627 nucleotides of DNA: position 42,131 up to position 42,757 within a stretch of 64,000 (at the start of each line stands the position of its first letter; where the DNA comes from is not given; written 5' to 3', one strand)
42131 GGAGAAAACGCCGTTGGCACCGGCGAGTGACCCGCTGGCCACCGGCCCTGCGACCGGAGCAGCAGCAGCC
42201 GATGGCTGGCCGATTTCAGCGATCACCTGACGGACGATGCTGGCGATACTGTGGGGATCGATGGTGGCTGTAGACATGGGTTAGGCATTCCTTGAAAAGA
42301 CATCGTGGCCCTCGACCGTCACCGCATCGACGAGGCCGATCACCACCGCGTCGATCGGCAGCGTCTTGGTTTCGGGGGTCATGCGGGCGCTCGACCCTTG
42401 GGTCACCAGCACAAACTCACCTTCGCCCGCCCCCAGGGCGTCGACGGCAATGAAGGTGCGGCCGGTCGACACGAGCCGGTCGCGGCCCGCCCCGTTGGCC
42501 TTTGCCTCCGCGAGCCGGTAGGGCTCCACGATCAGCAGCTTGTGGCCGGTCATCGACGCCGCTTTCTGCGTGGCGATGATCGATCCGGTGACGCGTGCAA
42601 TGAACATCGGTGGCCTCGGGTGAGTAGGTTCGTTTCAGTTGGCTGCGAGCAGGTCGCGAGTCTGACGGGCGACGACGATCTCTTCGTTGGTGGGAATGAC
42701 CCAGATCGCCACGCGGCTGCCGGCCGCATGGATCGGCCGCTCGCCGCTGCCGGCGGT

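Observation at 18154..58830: Recurrent single-base indels at short homopolymers disrupt essential and housekeeping genes, indicating sequence errors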

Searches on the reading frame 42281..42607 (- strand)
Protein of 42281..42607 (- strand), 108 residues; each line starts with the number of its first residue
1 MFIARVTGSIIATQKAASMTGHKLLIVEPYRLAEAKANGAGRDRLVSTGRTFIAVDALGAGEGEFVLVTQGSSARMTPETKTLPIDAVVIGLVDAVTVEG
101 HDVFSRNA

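Call 12: find_encoding_contigs(protein=window:42281-42607:-, flank=10000, max_places=10)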
Protein window:42281-42607:- (108 aa): 23 contigs read that carry it; 10 places shown.
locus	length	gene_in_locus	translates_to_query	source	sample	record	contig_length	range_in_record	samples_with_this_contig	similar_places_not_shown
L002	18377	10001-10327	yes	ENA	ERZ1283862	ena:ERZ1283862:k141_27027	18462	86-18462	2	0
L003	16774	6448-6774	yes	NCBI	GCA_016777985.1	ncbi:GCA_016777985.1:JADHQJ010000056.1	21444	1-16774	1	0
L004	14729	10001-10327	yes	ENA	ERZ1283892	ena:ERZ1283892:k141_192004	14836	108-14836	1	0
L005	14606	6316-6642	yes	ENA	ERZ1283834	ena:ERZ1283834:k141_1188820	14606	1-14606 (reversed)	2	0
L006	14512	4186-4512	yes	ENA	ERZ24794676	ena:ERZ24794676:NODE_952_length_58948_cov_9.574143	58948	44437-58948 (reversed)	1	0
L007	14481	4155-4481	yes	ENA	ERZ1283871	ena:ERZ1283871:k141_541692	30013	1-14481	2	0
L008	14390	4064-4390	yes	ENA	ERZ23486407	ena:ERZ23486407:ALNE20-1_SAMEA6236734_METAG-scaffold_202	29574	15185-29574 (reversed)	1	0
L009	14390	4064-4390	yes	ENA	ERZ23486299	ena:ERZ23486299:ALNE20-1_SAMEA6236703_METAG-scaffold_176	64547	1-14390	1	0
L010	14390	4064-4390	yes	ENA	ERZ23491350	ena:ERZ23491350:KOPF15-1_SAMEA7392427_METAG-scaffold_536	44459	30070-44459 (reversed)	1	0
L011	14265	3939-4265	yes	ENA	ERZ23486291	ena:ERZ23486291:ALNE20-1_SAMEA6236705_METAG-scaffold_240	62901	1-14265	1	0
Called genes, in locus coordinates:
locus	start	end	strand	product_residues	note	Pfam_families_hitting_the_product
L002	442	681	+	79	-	-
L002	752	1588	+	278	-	PF01048:PNP_UDP_1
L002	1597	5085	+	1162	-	PF00133:tRNA-synt_1, PF09334:tRNA-synt_1g (weak), PF08264:Anticodon_1, PF19302:DUF5915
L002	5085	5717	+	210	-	PF00551:Formyl_trans_N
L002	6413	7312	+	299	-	PF08220:HTH_DeoR, PF08279:HTH_11 (weak), PF00455:DeoRC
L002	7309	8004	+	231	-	PF06130:PTAC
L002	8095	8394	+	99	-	PF00936:BMC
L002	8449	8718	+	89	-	PF00936:BMC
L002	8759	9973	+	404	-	PF00871:Acetate_kinase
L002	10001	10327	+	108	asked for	PF03319:EutN_CcmL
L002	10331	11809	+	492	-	PF00171:Aldedh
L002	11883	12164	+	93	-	PF03319:EutN_CcmL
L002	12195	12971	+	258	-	-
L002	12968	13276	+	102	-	PF03319:EutN_CcmL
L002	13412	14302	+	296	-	PF00596:Aldolase_II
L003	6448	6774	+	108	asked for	PF03319:EutN_CcmL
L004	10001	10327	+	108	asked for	PF03319:EutN_CcmL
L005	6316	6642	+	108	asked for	PF03319:EutN_CcmL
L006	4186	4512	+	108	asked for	PF03319:EutN_CcmL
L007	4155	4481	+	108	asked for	PF03319:EutN_CcmL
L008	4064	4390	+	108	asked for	PF03319:EutN_CcmL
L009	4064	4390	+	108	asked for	PF03319:EutN_CcmL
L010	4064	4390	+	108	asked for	PF03319:EutN_CcmL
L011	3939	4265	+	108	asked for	PF03319:EutN_CcmL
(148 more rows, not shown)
